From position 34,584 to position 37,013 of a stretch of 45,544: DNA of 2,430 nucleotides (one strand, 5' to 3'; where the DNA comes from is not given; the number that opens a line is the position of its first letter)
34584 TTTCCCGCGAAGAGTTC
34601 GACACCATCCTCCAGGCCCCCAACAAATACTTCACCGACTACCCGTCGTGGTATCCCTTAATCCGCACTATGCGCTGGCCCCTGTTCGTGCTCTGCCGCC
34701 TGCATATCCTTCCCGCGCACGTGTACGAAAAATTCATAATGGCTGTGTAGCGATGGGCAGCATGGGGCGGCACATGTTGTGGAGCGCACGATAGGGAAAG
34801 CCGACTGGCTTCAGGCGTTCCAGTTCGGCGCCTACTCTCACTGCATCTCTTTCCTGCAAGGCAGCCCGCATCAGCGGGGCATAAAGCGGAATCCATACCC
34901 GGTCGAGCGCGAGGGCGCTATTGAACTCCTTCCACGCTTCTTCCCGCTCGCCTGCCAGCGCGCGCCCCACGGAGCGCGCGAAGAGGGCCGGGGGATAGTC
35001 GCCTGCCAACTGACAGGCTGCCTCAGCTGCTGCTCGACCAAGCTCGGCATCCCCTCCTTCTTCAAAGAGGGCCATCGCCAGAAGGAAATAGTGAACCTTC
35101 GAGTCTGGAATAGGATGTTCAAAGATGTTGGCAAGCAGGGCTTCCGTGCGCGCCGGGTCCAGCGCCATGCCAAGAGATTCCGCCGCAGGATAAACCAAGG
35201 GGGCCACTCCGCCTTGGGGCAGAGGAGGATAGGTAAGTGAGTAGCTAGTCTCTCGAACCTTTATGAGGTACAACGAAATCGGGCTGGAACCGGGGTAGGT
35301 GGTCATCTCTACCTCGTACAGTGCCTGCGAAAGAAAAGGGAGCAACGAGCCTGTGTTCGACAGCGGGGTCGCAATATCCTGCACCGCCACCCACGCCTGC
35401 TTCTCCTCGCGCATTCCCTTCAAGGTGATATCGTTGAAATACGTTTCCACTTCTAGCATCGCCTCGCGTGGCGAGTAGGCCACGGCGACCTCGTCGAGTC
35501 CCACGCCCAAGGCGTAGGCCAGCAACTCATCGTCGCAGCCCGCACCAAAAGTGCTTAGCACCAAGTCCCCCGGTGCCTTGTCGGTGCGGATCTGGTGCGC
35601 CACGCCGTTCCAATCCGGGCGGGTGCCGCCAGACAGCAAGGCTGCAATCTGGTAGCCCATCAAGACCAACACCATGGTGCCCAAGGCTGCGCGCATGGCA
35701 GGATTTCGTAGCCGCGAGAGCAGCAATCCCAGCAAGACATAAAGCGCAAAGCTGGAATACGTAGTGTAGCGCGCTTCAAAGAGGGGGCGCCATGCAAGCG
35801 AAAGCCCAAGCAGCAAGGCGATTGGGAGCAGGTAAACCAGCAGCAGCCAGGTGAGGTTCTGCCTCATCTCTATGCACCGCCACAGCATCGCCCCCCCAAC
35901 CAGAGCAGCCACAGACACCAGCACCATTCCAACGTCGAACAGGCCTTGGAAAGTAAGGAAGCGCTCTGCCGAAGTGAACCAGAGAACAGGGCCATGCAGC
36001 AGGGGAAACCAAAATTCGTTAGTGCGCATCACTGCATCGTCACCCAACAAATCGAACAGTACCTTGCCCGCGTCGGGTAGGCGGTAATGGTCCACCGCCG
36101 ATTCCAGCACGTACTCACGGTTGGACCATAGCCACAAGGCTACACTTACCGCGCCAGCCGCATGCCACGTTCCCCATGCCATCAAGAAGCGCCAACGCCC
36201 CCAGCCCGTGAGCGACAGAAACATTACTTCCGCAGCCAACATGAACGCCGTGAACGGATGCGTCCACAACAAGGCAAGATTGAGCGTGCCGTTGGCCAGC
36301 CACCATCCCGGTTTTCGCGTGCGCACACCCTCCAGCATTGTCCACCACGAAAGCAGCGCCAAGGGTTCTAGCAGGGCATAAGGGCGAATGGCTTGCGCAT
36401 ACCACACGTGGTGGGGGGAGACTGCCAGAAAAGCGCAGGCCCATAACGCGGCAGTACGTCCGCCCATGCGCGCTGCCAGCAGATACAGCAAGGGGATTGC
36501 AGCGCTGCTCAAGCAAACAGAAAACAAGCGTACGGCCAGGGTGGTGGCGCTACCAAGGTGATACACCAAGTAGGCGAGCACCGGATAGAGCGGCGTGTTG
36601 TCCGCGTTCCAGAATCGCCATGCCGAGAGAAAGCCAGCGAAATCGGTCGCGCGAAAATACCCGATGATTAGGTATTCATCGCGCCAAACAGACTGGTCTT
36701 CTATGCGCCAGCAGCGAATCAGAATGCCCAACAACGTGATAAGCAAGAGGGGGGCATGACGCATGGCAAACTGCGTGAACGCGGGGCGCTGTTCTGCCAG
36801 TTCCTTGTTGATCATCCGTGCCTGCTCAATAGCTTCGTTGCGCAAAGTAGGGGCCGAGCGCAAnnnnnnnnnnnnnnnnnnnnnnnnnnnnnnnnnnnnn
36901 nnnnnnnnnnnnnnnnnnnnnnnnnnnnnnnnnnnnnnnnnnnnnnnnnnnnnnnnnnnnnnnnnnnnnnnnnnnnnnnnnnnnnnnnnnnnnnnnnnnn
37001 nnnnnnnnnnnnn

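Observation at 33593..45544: Extracytoplasmic-type glycosylation island with an unusual tailoring set (GT2 + two GT-C/TPR enzymes + amidotransferase + carbamoyltransferase + three radical SAM enzymes)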

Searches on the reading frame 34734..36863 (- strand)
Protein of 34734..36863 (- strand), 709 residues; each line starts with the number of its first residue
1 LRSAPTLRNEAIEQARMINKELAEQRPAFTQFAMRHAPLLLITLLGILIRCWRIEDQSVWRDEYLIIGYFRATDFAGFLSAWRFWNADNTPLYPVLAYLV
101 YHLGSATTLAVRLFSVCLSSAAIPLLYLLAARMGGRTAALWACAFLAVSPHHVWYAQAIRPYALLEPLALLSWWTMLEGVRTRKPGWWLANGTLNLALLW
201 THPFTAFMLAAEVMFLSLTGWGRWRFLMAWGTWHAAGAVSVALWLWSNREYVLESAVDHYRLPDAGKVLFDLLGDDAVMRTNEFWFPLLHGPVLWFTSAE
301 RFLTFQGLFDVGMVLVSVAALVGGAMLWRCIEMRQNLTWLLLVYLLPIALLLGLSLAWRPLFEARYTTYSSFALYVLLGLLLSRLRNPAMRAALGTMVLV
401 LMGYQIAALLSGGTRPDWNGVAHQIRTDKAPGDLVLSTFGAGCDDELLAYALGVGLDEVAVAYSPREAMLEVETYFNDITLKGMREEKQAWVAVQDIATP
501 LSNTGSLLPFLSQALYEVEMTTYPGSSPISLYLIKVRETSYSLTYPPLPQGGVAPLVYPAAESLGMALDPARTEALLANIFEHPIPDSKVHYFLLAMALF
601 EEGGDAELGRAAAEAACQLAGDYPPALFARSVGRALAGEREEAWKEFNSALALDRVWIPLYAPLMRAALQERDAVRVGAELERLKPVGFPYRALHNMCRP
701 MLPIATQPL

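Call 5: search_protein_families(library=pfam, proteins=[window:34734-36863:-], max_evalue=0.01)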
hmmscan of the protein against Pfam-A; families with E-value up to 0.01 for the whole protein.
window:34734-36863:- (709 aa): 1 family
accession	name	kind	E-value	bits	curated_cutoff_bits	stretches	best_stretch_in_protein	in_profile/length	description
PF13231.12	PMT_2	-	2.7e-07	31.4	26.1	1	88-240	1-152/160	Dolichyl-phosphate-mannose-protein mannosyltransferase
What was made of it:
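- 34734..36863 (-): GT-C1: PMT_2-family GT-C glycosyltransferase. About 11 TM helices, then an alpha/beta domain, then about 4 TPR-like hairpins. The likely ATG start is at 36815 (693 aa); the longest ORF is 709 aa. Pfam PMT_2 (call 5).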

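Call 6: search_protein_families(library=ncbifam, proteins=[window:34734-36863:-], max_evalue=0.01)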
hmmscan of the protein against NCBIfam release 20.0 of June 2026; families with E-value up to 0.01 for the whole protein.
window:34734-36863:- (709 aa): 1 family
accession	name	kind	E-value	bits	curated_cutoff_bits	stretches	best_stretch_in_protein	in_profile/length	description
TIGR03663.1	TIGR03663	subfamily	2.2e-07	30.3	126.25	1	39-207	4-167/435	flippase activity-associated protein Agl23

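Call 17: search_solved_structures(query=window:34734-36863:-, max_evalue=1, show_alignments=2)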
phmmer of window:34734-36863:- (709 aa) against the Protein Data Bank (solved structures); distinct sequences matched with E-value up to 1: 0.

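Call 21: find_homologous_proteins(query=A1, max_evalue=1e-8)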
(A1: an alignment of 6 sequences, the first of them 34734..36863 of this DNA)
Query A1 (6 sequences) (709 aa, profile of the alignment): 55 proteins with E <= 1e-8 among 8000 candidates.
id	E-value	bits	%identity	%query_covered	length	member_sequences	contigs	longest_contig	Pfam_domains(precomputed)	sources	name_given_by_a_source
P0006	1.1e-256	872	100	99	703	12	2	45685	PF13231.13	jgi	jgi:4-amino-4-deoxy-L-arabinose transferase-like glycosyltransferase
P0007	4.1e-120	421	45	94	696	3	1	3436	-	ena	-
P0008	2.6e-116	408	45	94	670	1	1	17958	-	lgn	-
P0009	8.3e-116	406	45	93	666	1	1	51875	-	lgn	-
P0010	2.9e-108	382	44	92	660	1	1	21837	-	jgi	-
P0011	2.5e-71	259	27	27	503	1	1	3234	PF13231.13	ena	-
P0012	4.9e-59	219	28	56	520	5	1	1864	PF13231.13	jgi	-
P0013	3.1e-51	193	38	19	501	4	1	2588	PF13231.13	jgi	-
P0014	3.1e-49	186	31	16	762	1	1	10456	PF13231.13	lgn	-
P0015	1.2e-48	185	33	20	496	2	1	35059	PF13231.13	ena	-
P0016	2.9e-48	183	32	26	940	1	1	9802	PF02366.25,PF13231.13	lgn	-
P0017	6.9e-47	179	36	24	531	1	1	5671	PF02366.25,PF13231.13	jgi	jgi:4-amino-4-deoxy-L-arabinose transferase-like glycosyltransferase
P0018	9.2e-43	165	35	17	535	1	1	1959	PF13231.13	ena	-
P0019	2.0e-42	164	36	25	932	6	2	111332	PF13231.13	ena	-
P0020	1.9e-41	161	28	31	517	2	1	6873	PF02366.25,PF13231.13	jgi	jgi:Dolichyl-phosphate-mannose-protein mannosyltransferase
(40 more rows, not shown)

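Call 22: find_encoding_contigs(protein=P0009, flank=10000, max_places=2)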
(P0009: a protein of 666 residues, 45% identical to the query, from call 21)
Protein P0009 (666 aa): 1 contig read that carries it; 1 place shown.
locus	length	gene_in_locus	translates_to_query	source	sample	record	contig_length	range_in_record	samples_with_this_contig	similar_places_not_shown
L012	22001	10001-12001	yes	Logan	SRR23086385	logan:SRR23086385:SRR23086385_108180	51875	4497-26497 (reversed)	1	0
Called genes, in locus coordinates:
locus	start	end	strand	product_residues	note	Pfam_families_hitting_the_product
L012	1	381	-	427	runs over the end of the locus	PF01794:Ferric_reduct (weak), PF08022:FAD_binding_8, PF00175:NAD_binding_1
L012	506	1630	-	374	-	PF00756:Esterase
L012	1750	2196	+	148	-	PF07883:Cupin_2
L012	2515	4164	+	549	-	PF02310:B12-binding, PF04055:Radical_SAM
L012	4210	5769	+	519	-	PF02310:B12-binding, PF04055:Radical_SAM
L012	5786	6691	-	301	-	PF00535:Glycos_transf_2, PF10111:Glyco_tranf_2_2 (faint)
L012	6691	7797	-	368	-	PF04055:Radical_SAM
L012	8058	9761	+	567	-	PF02543:Carbam_trans_N, PF16861:Carbam_trans_C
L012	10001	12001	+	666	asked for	-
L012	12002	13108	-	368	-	-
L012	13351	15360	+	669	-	PF00059:Lectin_C (weak), PF13405:EF-hand_6 (faint), PF13499:EF-hand_7 (faint)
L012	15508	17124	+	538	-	-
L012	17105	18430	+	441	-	PF16254:DUF4910, PF09940:DUF2172, PF04389:Peptidase_M28 (faint), PF16221:HTH_47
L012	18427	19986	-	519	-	PF00072:Response_reg, PF00512:HisKA, PF02518:HATPase_c, PF00072:Response_reg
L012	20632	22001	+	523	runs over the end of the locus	PF13541:ChlI, PF00158:Sigma54_activat (faint), PF00493:MCM (faint), PF01078:Mg_chelatase, PF07728:AAA_5 (weak), PF13335:Mg_chelatase_C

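Call 23: find_encoding_contigs(protein=P0010, flank=10000, max_places=2)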
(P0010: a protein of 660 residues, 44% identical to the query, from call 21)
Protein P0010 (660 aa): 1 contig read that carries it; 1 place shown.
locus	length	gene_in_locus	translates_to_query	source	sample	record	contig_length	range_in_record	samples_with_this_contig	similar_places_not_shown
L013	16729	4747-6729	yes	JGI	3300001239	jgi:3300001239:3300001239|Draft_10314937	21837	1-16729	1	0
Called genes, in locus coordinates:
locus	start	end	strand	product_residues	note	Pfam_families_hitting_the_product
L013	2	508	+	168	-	?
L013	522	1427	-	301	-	PF00535:Glycos_transf_2, PF13641:Glyco_tranf_2_3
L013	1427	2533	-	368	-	PF04055:Radical_SAM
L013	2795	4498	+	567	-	PF02543:Carbam_trans_N, PF16861:Carbam_trans_C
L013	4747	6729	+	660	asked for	-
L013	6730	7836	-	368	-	-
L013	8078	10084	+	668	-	-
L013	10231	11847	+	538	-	-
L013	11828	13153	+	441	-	PF16254:DUF4910, PF09940:DUF2172, PF04389:Peptidase_M28 (weak), PF16221:HTH_47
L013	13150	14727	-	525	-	PF00072:Response_reg, PF00512:HisKA, PF02518:HATPase_c, PF00072:Response_reg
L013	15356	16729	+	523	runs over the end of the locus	PF13541:ChlI, PF00158:Sigma54_activat (faint), PF00493:MCM (faint), PF01078:Mg_chelatase, PF07728:AAA_5 (weak), PF13335:Mg_chelatase_C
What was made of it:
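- L012 and L013 carry B12-rSAM, GT2, rSAM, carbamoyltransferase, GT-C and WbuX; two B12-rSAMs are seen in L012, while L013 is cut at that end (calls 22, 23).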

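Call 24: find_encoding_contigs(protein=P0008, flank=10000, max_places=2)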
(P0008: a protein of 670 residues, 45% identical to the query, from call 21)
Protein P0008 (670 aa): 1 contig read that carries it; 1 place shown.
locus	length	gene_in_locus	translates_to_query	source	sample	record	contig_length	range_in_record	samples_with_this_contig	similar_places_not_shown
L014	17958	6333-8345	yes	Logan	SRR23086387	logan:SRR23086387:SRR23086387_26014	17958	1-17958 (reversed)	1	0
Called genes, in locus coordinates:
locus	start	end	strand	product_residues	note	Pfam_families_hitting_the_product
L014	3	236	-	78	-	?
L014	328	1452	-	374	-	PF00756:Esterase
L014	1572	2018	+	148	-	PF07883:Cupin_2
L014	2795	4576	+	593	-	PF02543:Carbam_trans_N, PF16861:Carbam_trans_C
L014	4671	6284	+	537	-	PF02310:B12-binding, PF04055:Radical_SAM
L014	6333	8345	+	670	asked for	-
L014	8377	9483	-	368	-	-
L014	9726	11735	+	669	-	PF00059:Lectin_C (weak), PF13405:EF-hand_6 (faint), PF13499:EF-hand_7 (faint)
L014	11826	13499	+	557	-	-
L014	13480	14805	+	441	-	PF16254:DUF4910, PF09940:DUF2172, PF16221:HTH_47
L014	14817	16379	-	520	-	PF00072:Response_reg, PF00512:HisKA, PF02518:HATPase_c, PF00072:Response_reg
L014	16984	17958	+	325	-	?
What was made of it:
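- L014 has carbamoyltransferase, B12-rSAM, GT-C and WbuX (call 24).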

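Call 27: find_related_loci(query=A2, collection=genome_contigs, flank=10000)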
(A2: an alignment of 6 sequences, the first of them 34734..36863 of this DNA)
Query A2 (709 aa) in genome_contigs; peptide patterns used: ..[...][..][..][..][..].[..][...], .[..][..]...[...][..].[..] (x = any residue, [..] = any of these).
75 stretches matched a pattern; 1 encode a relative of the query (tblastn E <= 1e-3); 1 distinct loci.
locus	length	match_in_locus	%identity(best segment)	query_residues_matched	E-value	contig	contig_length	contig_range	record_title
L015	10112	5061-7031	39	38-697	2e-141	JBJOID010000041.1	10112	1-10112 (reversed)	MAG: Candidatus Hydrogenedentota bacterium isolate sharkriverslough_2019_sw_WHONDRS-S19S_0042_B_bin.90 scaffold_1990563,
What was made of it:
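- Tried and rejected: The genome scan of 185,579 species gave only one locus (call 27).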

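Call 37: predict_structure(alignment_id=A3)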
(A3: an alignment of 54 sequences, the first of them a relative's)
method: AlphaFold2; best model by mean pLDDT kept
length: 703 residues; sequences in the alignment: 54
mean_pLDDT: 87.7   pTM: 0.88
mean pLDDT of the five models: 87.7, 87.3, 87.2, 86.2, 86.1
residues with pLDDT >= 90: 423; 70-90: 218; 50-70: 39; < 50: 23
segments of 3 or more residues with pLDDT < 50: 271-288
pLDDT, mean of each block of 10 residues (from residue 1): 80 82 87 98 95 90 90 83 87 96 97 98 96 98 93 94 97 92 94 93 93 82 87 86 73 66 69 41 46 56 85 94 93 95 92 85 93 97 97 93 79 96 96 82 94 90 92 83 94 85 87 91 94 72 81 97 91 86 92 85 96 95 96 96 92 91 95 90 84 82 54
secondary structure, 60 per line:
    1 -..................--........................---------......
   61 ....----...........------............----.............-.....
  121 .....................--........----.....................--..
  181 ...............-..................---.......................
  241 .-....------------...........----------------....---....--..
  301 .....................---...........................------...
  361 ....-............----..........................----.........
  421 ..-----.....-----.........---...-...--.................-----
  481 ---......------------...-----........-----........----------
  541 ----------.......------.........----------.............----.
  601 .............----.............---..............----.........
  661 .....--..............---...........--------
elements in order (helices of 4 or more, strands of 3 or more residues): H2-19 H22-45 H55-64 H69-79 H86-97 H102-114 H116-141 H144-151 H156-176 H179-195 H197-214 H218-241 H243-246 H259-269 H286-289 H293-296 H299-321 H325-351 H358-364 H366-377 H382-407 H412-422 E428-432 H438-446 E454-456 H459-475 E484-489 E510-517 E523-530 H551-557 H564-572 H583-595 H600-613 H618-630 H634-647 H652-665 H668-681 H685-695
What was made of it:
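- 34734..36863 (-): AlphaFold pLDDT 87.7, pTM 0.88 (call 37).
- On GT-C superfamily, PMT_2 (ArnT/PMT-like): The AlphaFold model of GT-C1 has pLDDT 87.7 and pTM 0.88 (call 37).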

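Call 41: fold_search(model_id=the predicted structure, library=pdb)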
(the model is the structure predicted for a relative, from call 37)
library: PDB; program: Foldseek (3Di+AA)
matches with E <= 10: 1006; with E <= 0.001: 28
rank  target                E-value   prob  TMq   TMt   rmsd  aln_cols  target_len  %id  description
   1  5f15                  4.5e-07  1.00  0.34  0.42  15.9       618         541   15  Crystal Structure of ArnT from Cupriavidus metallidurans bound to Undecaprenyl phosphate (released 2016-02-17)
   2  5ezm                  6.0e-07  1.00  0.33  0.42  16.0       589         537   14  Crystal Structure of ArnT from Cupriavidus metallidurans in the apo state (released 2016-02-17)
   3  7oci_F                8.3e-07  1.00  0.40  0.44  11.0       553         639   12  Cryo-EM structure of yeast Ost6p containing oligosaccharyltransferase complex (released 2022-02-16)
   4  9s6t_A                2.3e-06  1.00  0.41  0.57   8.3       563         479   15  Ternary cryo-EM structure of chicken ALG12 with Dol25-PP-GlcNAc2Man7, Dol25-P-Man, and Fab (released 2026-03-18)
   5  9n9j_I                2.9e-06  1.00  0.34  0.35  18.7       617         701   14  Structure of a GRP94 folding intermediate engaged with a CCDC134- and FKBP11-bound secretory translocon (released 2025-11-19)
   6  8b6l_I                3.0e-06  1.00  0.36  0.36  13.6       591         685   14  Subtomogram average of the human Sec61-TRAP-OSTA-translocon (released 2022-12-07)
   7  8pn9_A                3.7e-06  1.00  0.37  0.40  12.1       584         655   15  Structure of human oligosaccharyltransferase OST-A complex bound to NGI-1 (released 2024-05-08)
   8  6gxc_A                4.5e-06  1.00  0.37  0.37  11.5       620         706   12  Bacterial oligosaccharyltransferase PglB in complex with an inhibitory peptide and a reactive lipid-linked oligosaccha (released 2018-11-14)
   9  6ezn_F                5.4e-06  1.00  0.39  0.42  13.5       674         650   10  Cryo-EM structure of the yeast oligosaccharyltransferase (OST) complex (released 2018-01-17)
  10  9i5k_A                6.6e-06  1.00  0.35  0.48   8.2       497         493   14  Structure of the Chaetomium thermophilum Pmt4 homodimer (C2 symmetry) (released 2025-12-24)
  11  6c26_A                7.2e-06  1.00  0.39  0.41  13.7       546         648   14  The Cryo-EM structure of a eukaryotic oligosaccharyl transferase complex (released 2018-01-31)
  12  8age_A                7.8e-06  1.00  0.40  0.43  10.0       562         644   11  Structure of yeast oligosaccharylransferase complex with acceptor peptide bound (released 2022-12-07)
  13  6ftg_5                8.4e-06  1.00  0.35  0.38  14.7       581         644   13  Subtomogram average of OST-containing ribosome-translocon complexes from canine rough microsomal membranes (released 2018-03-21)
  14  6s7o_A                8.8e-06  1.00  0.36  0.38  13.0       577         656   13  Cryo-EM structure of human oligosaccharyltransferase complex OST-A (released 2019-12-18)
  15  9s6u_A                8.8e-06  1.00  0.38  0.47   8.9       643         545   12  Ternary cryo-EM structure of human ALG9 with Dol25-PP-GlcNAc2Man8, Dol25-P-Man and Fab (released 2026-03-18)
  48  2pl2_A                1.2e-01  1.00  0.14  0.40   8.8       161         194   19  Crystal structure of TTC0263: a thermophilic TPR protein in Thermus thermophilus HB27 (released 2008-03-04)
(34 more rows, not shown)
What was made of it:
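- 34734..36863 (-): Foldseek top 35 hits are all GT-C enzymes, with ArnT first; the C-terminus hits TPR proteins (call 41).
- On GT-C superfamily, PMT_2 (ArnT/PMT-like): All 35 best Foldseek PDB hits are GT-C enzymes, at E 4.5e-7 to 1.6e-2 (call 41).
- On TMTC-type GT-C plus TPR O-mannosyltransferases: The model shows an alpha/beta domain (428-530) followed by eight helices (583-695), which match small TPR proteins (2pl2, TM-score normalised to the target 0.40) (calls 37, 41).
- The AlphaFold model has pLDDT 87.7, and its 35 best PDB neighbours are all GT-C enzymes (ArnT, STT3/PglB/AglB, ALG9/12, Pmt4, AftD, Emb) (calls 37, 41).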

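Call 46: search_protein_families(library=pfam, proteins=[L015:1369-2886:-, L015:7130-8179:-, L015:8337-9497:-, L012:13351-15360:+, L012:15508-17124:+], max_evalue=0.01)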
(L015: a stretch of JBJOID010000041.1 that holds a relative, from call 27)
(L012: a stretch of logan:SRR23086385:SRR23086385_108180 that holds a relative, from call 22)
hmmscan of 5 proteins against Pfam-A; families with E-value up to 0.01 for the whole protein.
L015:1369-2886:- (505 aa): 2 families
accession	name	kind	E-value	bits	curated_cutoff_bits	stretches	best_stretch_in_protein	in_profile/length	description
PF01120.23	Alpha_L_fucos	-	1.1e-128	429.9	25.2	1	74-406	11-345/345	Alpha-L-fucosidase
PF16757.11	Fucosidase_C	-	7e-09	36.6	25.6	1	427-504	7-88/88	Alpha-L-fucosidase C-terminal domain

L015:7130-8179:- (349 aa): 1 family
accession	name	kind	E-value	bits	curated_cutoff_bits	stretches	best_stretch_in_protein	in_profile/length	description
PF01186.22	Lysyl_oxidase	-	1.1e-15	58.2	20.4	1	187-248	134-195/204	Lysyl oxidase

L015:8337-9497:- (386 aa): 0 families

L012:13351-15360:+ (669 aa): 3 families
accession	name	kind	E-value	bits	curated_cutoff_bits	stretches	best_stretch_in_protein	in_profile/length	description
PF00059.27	Lectin_C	-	2.5e-15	57.6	22.6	2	226-312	17-96/107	Lectin C-type domain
PF13405.12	EF-hand_6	-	7.5e-06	25.7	25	0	394-418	2-26/30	EF-hand domain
PF13499.12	EF-hand_7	-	3.1e-05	24.7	30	0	363-416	7-64/67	EF-hand domain pair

L012:15508-17124:+ (538 aa): 0 families

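Call 60: find_related_loci(query=A2, collection=metagenome_contigs, flank=10000)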
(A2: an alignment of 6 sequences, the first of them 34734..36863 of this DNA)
Query A2 (709 aa) in metagenome_contigs; peptide patterns used: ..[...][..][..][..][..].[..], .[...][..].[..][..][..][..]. (x = any residue, [..] = any of these).
148 stretches matched a pattern, but none encodes a relative of the query by tblastn (E <= 1e-3).
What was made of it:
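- Tried and rejected: A metagenome scan with GT-C peptide patterns found no confirmed relative (call 60).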

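Call 79: search_protein_representatives(protein=window:34734-36845:-)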
Query: 703 residues. Proteins with E-value up to 0.001 (for the whole library): 9808; up to 1e-10: 1467; up to 1e-30: 178. The best 150 are listed.
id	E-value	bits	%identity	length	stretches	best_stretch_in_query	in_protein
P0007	1.7e-169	582.1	46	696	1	31-697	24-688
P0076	1.6e-168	578.8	45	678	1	30-698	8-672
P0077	1.4e-130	453.4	41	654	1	29-691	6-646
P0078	1.8e-75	271.3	33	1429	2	31-435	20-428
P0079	7.2e-72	259.4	34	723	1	32-693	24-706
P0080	1.5e-71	258.3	33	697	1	32-682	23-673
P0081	6.4e-69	249.6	33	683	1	32-682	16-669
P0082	8.7e-69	249.2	31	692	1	29-694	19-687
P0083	3.9e-64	233.8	32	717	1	33-689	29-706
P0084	5.1e-64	233.4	33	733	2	33-430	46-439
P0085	1.0e-63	232.4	32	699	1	27-680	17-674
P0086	4.0e-60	220.6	35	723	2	28-430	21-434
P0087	2.3e-59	218.1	33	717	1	32-686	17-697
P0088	7.2e-58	213.1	30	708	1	33-682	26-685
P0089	1.6e-57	212.0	31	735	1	21-661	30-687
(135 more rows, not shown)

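Call 82: search_protein_families(library=padloc, proteins=[window:34734-36845:-], max_evalue=0.001)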
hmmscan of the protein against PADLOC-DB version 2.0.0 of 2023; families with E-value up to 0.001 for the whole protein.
window:34734-36845:- (703 aa): 0 families
